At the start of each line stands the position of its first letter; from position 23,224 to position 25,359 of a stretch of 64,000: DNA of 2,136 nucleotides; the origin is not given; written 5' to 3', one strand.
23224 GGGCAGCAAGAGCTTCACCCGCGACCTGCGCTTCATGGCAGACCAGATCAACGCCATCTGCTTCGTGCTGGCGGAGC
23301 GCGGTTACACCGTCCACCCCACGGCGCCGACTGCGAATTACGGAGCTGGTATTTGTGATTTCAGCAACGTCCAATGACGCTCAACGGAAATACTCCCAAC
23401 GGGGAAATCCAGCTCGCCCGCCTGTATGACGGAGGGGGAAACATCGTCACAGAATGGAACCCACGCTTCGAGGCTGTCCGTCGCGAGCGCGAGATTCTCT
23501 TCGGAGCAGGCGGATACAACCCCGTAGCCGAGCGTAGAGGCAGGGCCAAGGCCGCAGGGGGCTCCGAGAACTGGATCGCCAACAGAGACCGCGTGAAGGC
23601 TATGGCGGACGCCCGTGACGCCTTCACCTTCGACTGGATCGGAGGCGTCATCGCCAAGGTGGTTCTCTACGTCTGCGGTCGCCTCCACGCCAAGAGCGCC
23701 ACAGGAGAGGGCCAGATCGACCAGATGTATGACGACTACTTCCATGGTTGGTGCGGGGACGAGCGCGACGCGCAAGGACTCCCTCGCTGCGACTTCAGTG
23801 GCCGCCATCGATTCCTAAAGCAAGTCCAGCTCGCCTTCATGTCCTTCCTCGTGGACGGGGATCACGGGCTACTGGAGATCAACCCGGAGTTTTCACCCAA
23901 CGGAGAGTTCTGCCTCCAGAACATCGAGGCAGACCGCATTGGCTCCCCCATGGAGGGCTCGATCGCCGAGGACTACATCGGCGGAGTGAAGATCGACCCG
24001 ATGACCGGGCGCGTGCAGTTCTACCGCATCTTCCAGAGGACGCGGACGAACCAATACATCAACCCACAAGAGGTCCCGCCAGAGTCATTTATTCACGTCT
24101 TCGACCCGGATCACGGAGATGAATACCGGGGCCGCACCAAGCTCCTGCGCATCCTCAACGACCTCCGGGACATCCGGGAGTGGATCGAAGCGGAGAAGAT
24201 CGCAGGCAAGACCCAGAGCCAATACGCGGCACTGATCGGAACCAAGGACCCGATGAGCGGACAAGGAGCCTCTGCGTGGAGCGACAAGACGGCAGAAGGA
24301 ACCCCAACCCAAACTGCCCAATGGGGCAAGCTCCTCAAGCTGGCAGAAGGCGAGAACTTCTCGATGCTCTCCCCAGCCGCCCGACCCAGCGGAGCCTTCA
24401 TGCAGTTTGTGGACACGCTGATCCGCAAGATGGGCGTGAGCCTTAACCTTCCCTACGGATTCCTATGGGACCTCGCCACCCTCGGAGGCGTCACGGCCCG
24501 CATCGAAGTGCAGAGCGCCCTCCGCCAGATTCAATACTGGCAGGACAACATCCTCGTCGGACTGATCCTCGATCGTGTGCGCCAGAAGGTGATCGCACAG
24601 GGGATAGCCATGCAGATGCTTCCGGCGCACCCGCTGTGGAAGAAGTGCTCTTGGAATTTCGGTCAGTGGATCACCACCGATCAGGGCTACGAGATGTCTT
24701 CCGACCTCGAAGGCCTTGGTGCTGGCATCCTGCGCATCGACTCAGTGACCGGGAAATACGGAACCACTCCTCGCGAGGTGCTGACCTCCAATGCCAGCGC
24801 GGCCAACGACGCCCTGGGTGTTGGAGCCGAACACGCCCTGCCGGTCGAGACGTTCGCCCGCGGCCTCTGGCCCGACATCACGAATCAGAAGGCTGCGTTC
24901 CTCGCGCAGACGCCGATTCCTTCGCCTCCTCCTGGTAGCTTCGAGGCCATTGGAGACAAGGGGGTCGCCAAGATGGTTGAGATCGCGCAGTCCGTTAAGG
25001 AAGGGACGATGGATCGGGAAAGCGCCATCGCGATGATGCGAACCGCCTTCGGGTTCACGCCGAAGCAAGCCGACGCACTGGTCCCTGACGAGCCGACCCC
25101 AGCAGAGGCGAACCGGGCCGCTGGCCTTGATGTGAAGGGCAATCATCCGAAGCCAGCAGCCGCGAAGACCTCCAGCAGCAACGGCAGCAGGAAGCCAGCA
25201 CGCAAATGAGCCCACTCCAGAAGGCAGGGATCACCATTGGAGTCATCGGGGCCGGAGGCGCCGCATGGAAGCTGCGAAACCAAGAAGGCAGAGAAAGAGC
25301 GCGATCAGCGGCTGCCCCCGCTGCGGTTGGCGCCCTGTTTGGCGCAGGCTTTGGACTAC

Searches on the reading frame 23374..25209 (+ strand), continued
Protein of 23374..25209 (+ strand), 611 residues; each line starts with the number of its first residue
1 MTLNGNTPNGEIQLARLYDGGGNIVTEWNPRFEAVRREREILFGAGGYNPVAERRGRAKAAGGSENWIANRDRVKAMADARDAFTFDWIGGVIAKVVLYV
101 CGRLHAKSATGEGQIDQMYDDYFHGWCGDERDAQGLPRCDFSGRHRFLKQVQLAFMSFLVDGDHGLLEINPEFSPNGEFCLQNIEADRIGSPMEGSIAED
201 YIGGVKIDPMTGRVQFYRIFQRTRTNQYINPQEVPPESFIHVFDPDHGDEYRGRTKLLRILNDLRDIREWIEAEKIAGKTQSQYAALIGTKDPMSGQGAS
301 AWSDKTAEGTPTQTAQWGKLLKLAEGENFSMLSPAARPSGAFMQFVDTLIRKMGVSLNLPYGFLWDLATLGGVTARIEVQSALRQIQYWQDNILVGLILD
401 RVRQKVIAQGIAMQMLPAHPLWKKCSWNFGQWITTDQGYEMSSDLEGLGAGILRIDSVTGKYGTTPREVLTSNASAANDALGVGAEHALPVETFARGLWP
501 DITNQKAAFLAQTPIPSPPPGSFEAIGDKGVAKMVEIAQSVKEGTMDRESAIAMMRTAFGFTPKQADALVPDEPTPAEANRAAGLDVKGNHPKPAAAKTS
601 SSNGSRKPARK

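Call 32: find_encoding_contigs(protein=P0003, flank=5000, max_places=2)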
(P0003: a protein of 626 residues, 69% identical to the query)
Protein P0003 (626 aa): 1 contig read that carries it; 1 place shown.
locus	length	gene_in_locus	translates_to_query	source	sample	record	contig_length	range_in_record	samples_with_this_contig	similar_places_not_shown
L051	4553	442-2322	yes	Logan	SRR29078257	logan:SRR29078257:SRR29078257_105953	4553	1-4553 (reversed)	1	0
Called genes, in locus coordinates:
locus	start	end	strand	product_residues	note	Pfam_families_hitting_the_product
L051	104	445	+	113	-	-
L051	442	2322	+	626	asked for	PF05136:Phage_portal_2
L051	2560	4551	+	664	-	?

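Call 33: find_encoding_contigs(protein=P0008, flank=5000, max_places=2)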
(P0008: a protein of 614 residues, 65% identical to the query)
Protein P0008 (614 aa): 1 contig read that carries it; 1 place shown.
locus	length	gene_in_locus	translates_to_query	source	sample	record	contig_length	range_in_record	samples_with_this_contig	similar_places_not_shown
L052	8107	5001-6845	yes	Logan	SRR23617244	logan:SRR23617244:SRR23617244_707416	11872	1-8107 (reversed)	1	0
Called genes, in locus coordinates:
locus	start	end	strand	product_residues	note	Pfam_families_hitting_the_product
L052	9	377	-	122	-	-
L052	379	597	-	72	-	-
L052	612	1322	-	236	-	-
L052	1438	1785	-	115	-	-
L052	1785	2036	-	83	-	-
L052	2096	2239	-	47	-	-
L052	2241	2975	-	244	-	-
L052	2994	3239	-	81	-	-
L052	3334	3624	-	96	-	-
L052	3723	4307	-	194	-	-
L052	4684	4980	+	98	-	-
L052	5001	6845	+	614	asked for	PF05136:Phage_portal_2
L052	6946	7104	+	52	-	-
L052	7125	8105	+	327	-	?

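Call 34: find_encoding_contigs(protein=P0012, flank=5000, max_places=2)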
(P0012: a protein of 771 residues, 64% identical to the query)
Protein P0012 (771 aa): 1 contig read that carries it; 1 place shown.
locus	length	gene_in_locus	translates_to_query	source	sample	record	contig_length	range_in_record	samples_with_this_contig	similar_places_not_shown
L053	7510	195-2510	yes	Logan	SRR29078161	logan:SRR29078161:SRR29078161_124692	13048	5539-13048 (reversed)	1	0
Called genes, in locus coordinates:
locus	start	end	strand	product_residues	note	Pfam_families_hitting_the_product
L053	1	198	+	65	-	?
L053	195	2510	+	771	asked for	PF05136:Phage_portal_2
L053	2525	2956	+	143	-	PF23140:Gp80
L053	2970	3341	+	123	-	-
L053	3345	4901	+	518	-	PF21722:Gly_rich_2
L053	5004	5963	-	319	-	-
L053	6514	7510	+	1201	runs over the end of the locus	-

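Call 35: find_encoding_contigs(protein=P0013, flank=5000, max_places=2)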
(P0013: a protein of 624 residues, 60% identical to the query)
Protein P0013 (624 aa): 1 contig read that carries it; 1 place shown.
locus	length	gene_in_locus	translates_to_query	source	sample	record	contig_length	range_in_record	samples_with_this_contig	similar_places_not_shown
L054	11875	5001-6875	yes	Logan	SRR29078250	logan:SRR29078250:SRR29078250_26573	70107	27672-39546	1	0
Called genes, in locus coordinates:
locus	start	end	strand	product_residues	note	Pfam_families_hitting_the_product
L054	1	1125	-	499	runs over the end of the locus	PF00004:AAA (weak)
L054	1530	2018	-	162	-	-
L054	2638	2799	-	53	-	-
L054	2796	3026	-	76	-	-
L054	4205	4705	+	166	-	-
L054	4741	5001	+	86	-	-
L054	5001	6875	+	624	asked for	PF05136:Phage_portal_2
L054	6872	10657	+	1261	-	-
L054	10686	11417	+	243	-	-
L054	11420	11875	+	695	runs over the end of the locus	-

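Call 43: find_related_loci(query=A2, collection=genome_contigs, flank=4500)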
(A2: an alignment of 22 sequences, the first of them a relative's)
Query A2 (611 aa) in genome_contigs; peptide patterns used: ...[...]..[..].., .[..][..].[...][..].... (x = any residue, [..] = any of these).
72 stretches matched a pattern; 1 encode a relative of the query (tblastn E <= 1e-3); 1 distinct loci.
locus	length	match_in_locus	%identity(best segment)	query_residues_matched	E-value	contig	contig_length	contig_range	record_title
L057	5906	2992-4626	48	32-571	2e-166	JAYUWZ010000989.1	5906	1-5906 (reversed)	MAG: Verrucomicrobiaceae bacterium isolate GL130_UP_concoct_108_sub GL130_UP_concoct_108_sub_988, whole genome shotgun s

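Call 82: find_encoding_contigs(protein=P0018, flank=4000, max_places=1)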
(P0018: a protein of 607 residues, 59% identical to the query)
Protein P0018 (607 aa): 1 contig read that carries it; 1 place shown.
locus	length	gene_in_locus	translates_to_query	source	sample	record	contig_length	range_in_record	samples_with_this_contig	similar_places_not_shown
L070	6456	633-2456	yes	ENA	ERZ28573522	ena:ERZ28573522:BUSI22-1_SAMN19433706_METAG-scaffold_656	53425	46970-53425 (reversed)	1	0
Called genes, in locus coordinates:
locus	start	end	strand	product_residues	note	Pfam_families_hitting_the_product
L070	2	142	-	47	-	?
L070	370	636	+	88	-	-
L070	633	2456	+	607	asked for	PF05136:Phage_portal_2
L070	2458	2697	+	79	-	-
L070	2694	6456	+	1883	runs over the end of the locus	PF14243:R2K_3 (faint)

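Call 83: find_encoding_contigs(protein=P0015, flank=4000, max_places=1)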
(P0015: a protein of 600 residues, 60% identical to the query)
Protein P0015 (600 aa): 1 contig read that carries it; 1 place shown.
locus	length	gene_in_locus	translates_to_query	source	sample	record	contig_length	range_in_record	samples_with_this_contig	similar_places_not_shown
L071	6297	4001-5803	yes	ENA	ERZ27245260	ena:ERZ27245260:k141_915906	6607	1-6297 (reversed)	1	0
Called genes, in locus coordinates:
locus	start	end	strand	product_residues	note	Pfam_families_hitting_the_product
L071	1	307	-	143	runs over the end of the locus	-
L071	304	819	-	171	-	-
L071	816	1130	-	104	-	-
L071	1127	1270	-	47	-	-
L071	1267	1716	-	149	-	-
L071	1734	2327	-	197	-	PF07460:NUMOD3 (faint)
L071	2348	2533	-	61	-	-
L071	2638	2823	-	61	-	-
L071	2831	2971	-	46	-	-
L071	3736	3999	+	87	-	-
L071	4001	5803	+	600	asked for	PF05136:Phage_portal_2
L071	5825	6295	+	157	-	?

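Call 84: find_encoding_contigs(protein=P0017, flank=4000, max_places=1)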
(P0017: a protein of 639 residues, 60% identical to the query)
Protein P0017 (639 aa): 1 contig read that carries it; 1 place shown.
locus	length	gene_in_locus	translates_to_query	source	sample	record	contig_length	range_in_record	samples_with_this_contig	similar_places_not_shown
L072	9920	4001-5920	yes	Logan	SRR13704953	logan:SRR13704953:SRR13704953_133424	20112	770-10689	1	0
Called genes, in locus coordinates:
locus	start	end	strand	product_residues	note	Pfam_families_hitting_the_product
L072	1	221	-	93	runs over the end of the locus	-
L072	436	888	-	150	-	-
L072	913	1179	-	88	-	-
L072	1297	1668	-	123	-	-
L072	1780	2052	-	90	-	-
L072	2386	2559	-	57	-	-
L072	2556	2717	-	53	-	-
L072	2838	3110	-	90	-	-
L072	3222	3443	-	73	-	-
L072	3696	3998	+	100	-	-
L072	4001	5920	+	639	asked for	PF05136:Phage_portal_2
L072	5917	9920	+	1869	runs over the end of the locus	PF04851:ResIII (faint), PF00176:SNF2-rel_dom, PF00271:Helicase_C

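Call 85: find_encoding_contigs(protein=P0028, flank=4000, max_places=1)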
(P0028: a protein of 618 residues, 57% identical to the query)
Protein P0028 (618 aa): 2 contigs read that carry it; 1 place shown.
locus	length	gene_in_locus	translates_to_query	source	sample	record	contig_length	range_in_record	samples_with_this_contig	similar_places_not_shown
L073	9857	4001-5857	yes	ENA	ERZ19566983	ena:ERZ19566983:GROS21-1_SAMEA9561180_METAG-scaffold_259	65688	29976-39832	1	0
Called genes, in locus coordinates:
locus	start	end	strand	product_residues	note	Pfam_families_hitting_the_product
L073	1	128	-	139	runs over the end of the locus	PF24192:DUF7417 (weak)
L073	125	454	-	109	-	-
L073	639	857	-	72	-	-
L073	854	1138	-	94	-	-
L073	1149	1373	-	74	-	-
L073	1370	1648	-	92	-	-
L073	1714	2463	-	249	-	-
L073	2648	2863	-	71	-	-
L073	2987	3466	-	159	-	-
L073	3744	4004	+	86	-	-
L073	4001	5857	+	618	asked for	PF05136:Phage_portal_2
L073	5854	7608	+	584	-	-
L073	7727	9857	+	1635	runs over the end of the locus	-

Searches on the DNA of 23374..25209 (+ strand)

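Call 93: search_rna_families(sources=[L001, L006, L008, L010, L033, L054, L071, L020, L021, L042, L032, L004], threshold=gathering)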
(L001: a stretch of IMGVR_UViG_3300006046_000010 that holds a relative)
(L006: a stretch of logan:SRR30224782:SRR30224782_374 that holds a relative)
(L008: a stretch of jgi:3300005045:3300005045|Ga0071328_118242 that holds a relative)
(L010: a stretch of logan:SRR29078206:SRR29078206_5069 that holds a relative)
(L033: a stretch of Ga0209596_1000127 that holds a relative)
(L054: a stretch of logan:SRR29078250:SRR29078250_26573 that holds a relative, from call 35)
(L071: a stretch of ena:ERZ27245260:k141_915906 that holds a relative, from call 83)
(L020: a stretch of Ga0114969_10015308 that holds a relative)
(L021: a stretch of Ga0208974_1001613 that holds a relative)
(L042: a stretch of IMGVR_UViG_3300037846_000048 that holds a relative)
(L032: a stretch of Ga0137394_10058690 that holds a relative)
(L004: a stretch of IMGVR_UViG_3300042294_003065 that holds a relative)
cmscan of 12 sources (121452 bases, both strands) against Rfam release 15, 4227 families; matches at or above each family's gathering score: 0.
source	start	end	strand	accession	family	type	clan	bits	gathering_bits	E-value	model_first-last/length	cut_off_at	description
